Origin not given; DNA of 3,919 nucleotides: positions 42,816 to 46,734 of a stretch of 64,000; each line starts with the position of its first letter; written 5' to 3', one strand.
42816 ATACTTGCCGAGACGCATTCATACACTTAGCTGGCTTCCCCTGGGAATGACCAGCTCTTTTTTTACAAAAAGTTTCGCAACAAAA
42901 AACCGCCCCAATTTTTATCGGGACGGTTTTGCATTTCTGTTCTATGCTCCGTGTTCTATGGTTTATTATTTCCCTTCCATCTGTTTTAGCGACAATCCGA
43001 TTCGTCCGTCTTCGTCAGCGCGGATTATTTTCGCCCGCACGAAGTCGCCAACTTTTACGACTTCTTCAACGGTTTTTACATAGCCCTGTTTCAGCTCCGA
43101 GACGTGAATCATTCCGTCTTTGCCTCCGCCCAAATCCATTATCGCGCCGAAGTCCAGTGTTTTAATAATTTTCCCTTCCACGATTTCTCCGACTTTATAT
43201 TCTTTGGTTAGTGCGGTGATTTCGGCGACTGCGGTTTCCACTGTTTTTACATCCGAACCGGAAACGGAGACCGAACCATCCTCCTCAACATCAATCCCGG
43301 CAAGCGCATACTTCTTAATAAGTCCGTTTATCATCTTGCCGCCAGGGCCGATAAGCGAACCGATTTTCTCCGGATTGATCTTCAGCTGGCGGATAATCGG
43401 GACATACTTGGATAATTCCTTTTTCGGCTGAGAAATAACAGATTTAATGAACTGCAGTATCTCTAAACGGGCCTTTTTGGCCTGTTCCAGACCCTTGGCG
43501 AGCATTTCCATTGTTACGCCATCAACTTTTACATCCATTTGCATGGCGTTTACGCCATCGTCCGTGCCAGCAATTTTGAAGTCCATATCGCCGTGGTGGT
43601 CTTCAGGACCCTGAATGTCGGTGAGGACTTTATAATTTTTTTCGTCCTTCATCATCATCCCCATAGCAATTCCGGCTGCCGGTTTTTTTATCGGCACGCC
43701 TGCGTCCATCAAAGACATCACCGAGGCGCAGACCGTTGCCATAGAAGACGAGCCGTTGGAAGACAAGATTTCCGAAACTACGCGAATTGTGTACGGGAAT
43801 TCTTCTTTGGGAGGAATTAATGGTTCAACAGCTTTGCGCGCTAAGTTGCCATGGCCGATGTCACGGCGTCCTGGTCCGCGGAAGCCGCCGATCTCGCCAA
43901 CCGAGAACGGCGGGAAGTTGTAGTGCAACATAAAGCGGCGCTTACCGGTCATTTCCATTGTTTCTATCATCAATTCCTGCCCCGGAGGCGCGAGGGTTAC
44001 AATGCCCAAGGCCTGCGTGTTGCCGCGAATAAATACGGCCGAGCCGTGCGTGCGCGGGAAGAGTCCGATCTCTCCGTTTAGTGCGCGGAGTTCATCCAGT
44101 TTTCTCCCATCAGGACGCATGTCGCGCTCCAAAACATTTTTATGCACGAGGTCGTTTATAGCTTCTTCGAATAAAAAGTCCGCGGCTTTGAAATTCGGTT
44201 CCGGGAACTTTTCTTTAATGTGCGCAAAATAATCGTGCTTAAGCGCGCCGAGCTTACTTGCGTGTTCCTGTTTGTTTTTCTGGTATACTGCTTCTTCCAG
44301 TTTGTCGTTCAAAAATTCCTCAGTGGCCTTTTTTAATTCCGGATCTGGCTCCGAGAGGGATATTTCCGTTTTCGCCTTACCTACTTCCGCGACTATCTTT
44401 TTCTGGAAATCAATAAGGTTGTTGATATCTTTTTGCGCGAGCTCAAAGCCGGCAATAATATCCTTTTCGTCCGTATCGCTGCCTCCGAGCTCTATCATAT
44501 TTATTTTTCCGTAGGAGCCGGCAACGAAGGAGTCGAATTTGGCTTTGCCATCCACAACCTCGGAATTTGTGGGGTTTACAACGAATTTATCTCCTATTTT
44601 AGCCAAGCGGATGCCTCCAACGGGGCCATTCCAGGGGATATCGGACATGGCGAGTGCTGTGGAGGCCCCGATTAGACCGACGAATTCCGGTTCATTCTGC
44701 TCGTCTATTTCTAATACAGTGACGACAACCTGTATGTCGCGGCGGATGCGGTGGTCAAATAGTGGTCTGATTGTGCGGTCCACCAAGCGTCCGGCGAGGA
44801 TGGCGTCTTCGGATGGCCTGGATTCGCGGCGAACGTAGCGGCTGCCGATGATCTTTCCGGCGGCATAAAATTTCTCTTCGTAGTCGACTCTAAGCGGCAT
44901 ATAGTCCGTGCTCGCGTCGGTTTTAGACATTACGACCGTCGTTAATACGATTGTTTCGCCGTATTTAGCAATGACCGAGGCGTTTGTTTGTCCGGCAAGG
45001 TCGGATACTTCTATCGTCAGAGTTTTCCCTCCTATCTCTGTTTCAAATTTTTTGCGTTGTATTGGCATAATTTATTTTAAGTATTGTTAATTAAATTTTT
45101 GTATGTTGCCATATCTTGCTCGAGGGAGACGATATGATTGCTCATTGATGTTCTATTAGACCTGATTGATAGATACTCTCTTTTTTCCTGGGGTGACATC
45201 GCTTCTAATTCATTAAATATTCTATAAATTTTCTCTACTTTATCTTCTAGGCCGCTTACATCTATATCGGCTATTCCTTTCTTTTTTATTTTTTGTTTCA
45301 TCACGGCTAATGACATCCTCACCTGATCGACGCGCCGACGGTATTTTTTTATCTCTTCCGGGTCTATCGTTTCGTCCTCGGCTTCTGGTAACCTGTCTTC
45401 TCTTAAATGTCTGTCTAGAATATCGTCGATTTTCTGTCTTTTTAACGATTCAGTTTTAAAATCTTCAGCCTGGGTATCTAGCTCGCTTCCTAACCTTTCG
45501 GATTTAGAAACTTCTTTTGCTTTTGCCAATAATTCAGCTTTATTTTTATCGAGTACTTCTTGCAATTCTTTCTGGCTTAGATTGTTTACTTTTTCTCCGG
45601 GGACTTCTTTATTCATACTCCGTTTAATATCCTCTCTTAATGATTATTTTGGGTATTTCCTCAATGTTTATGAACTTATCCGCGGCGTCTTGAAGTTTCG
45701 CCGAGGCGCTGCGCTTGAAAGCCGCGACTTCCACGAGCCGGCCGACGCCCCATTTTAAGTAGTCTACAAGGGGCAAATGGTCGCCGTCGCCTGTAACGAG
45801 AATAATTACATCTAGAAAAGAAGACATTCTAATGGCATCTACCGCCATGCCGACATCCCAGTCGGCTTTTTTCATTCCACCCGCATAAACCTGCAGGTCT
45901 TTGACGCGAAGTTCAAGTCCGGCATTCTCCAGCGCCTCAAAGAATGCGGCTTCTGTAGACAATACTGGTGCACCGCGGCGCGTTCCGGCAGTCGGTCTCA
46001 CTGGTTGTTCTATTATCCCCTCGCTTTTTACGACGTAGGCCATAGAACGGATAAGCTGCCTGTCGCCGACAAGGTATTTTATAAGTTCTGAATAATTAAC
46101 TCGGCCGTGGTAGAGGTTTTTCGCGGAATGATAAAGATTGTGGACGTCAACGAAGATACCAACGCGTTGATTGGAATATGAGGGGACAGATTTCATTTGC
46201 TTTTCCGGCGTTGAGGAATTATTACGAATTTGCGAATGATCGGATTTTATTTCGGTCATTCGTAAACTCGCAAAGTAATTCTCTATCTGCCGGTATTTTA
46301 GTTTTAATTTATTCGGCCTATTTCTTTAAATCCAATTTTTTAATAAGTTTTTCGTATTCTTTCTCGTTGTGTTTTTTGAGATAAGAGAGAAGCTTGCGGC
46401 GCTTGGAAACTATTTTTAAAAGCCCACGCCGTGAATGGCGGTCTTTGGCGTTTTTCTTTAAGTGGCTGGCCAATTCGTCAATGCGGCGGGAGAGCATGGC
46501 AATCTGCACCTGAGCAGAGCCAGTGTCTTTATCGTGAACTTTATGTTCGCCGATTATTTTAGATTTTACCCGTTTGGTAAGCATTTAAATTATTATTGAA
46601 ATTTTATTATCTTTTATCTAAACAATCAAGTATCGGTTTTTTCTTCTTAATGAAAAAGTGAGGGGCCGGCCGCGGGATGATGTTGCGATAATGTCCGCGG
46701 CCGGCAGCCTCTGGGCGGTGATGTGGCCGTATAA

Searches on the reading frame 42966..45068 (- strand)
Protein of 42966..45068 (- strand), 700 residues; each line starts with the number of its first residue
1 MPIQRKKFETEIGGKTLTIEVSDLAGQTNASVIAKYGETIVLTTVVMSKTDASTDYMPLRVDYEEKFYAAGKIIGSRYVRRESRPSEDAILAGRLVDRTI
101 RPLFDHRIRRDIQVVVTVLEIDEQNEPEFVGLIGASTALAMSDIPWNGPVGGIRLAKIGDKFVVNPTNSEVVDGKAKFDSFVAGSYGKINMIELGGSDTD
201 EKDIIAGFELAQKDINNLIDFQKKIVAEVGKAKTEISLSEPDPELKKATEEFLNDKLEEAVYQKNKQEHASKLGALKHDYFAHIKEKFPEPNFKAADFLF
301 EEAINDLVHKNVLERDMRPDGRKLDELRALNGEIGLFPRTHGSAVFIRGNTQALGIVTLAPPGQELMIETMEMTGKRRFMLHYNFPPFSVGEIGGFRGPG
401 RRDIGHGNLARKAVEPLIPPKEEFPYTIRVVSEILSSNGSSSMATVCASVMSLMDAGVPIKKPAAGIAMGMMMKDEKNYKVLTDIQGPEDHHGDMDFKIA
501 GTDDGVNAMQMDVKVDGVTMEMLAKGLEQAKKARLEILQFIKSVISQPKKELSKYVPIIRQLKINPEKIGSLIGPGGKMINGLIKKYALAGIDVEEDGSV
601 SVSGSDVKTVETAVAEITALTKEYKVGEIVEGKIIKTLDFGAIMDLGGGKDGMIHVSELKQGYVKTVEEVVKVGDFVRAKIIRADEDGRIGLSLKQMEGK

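Call 9: find_related_loci(query=window:42966-45068:-, collection=genome_contigs, flank=6000)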
Query window:42966-45068:- (700 aa) in genome_contigs; peptide patterns used: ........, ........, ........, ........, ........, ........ (x = any residue, [..] = any of these).
599 stretches matched a pattern (row limit reached: there are more); 529 encode a relative of the query (tblastn E <= 1e-3); the best 80 are kept; 80 distinct loci.
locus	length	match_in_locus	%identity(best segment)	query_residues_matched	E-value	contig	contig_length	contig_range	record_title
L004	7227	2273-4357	77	3-697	0e+0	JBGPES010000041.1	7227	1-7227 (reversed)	MAG: Candidatus Paceibacteria bacterium isolate OBJ_0618_7090110_85 k141_4256532_length_7227_cov_8.0000, whole genome sh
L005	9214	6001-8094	75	1-698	0e+0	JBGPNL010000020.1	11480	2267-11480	MAG: Candidatus Paceibacteria bacterium isolate OBJ_0618_7090110_215 k141_5668306_length_11480_cov_19.0000, whole genome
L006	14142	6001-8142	70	3-699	0e+0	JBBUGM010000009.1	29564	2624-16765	MAG: Patescibacteria group bacterium isolate H43-bin210_1 H43_bin210_1_000000000009, whole genome shotgun sequence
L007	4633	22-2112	69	5-698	0e+0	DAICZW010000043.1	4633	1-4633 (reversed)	MAG TPA_asm: bacterium isolate clean1826 NODE_43_length_4633_cov_5.697542, whole genome shotgun sequence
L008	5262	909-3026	69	3-698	0e+0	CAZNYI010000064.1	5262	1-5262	MAG TPA_asm: uncultured Candidatus Saccharibacteria bacterium isolate binchicken_co54_413 genome assembly, contig: NODE_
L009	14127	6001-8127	68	3-697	0e+0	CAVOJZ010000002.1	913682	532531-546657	MAG: uncultured bacterium isolate MFD00082.bin.1.43 genome assembly, contig: contig_7304, whole genome shotgun sequence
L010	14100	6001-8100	68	3-699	0e+0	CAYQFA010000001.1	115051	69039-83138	MAG TPA_asm: uncultured Candidatus Saccharibacteria bacterium isolate binchicken_co3_503 genome assembly, contig: NODE_3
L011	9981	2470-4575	70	3-699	0e+0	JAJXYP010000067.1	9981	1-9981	MAG: bacterium isolate BP6.bin90 NODE_12202_length_9981_cov_1.237264, whole genome shotgun sequence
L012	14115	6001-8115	68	3-697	0e+0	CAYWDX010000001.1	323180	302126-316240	MAG TPA_asm: uncultured Candidatus Saccharibacteria bacterium isolate SRP273308_co1_109 genome assembly, contig: NODE_25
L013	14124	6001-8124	68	5-697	0e+0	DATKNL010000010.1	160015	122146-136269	MAG TPA_asm: Candidatus Paceibacterota bacterium isolate SMAG_U14736 k141_1829652, whole genome shotgun sequence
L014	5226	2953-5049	70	4-697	0e+0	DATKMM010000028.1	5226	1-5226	MAG TPA_asm: Candidatus Paceibacterota bacterium isolate SMAG_U14711 k141_5477228, whole genome shotgun sequence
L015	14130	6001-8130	69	3-700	0e+0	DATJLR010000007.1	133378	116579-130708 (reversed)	MAG TPA_asm: Candidatus Paceibacterota bacterium isolate SMAG_U14814 k141_3708154, whole genome shotgun sequence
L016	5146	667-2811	68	3-698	0e+0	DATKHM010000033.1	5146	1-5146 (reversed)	MAG TPA_asm: Candidatus Paceibacterota bacterium isolate SMAG_U14577 k141_280563, whole genome shotgun sequence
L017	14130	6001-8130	68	3-698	0e+0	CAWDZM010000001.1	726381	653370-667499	MAG: uncultured bacterium isolate MFD01223.bin.1.73 genome assembly, contig: contig_20113, whole genome shotgun sequence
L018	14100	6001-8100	68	3-698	0e+0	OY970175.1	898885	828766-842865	MAG: uncultured bacterium isolate MFD03726.bin.c.4 genome assembly, chromosome: 1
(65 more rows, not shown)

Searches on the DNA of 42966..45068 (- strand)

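Call 13: search_rna_families(sources=[L022, L006, L028, L073, L017, L021, L075, L032, L004, L005], threshold=gathering)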
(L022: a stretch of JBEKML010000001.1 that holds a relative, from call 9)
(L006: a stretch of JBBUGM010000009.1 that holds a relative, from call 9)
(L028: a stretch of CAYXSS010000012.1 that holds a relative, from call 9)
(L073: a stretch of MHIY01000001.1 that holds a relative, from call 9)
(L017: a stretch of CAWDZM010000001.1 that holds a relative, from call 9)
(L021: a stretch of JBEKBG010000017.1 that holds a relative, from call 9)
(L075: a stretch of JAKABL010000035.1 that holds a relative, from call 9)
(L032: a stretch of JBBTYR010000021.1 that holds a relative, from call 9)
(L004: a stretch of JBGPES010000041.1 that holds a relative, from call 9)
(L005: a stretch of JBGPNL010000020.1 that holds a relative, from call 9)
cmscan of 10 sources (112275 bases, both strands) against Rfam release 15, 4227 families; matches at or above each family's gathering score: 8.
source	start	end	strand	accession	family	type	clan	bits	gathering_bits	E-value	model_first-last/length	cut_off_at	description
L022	3746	3826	+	RF00005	tRNA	Gene; tRNA;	CL00001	61.8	29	9.9e-11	1-71/71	no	tRNA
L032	2513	2595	+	RF00005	tRNA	Gene; tRNA;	CL00001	60.4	29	2.3e-10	1-71/71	no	tRNA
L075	2808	2888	+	RF00005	tRNA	Gene; tRNA;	CL00001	58.4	29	8.8e-10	1-71/71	no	tRNA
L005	2861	2943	+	RF00005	tRNA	Gene; tRNA;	CL00001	58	29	1.1e-09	1-71/71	no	tRNA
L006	2455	2537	+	RF00005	tRNA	Gene; tRNA;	CL00001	56.7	29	2.6e-09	1-71/71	no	tRNA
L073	1835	1916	+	RF00005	tRNA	Gene; tRNA;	CL00001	56.1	29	3.6e-09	1-71/71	no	tRNA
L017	3146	3226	+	RF00005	tRNA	Gene; tRNA;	CL00001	55.9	29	4.3e-09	1-71/71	no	tRNA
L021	3439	3519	+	RF00005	tRNA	Gene; tRNA;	CL00001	55.9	29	4.2e-09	1-71/71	no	tRNA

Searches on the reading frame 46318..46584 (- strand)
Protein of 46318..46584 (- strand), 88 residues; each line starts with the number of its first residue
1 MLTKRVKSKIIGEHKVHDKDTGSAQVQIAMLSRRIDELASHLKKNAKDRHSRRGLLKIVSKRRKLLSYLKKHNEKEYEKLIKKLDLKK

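Call 8: find_encoding_contigs(protein=window:46318-46584:-, flank=3000, max_places=10)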
Protein window:46318-46584:- (88 aa): 4 contigs read that carry it; 3 places shown.
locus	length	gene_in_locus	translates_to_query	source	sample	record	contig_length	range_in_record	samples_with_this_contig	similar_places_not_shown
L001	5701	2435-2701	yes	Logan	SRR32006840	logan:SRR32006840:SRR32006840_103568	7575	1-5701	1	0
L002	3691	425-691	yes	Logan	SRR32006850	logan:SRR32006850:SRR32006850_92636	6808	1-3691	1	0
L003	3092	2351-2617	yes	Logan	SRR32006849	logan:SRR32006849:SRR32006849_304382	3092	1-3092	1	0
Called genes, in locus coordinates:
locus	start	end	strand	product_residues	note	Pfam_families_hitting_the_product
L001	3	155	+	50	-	?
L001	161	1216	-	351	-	PF14378:PAP2_3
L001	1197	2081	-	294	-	PF02899:Phage_int_SAM_1, PF13495:Phage_int_SAM_4, PF00589:Phage_integrase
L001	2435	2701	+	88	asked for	PF00312:Ribosomal_S15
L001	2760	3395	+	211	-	PF01936:NYN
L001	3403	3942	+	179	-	-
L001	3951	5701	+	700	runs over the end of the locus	PF01138:RNase_PH, PF03725:RNase_PH_C, PF03726:PNPase, PF01138:RNase_PH, PF00013:KH_1, PF00575:S1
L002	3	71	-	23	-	?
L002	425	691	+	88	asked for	PF00312:Ribosomal_S15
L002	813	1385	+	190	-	PF01936:NYN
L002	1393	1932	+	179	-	-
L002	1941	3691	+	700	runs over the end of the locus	PF01138:RNase_PH, PF03725:RNase_PH_C, PF03726:PNPase, PF01138:RNase_PH, PF00013:KH_1, PF00575:S1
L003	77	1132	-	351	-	PF14378:PAP2_3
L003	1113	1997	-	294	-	PF02899:Phage_int_SAM_1, PF13495:Phage_int_SAM_4, PF00589:Phage_integrase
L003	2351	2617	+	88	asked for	PF00312:Ribosomal_S15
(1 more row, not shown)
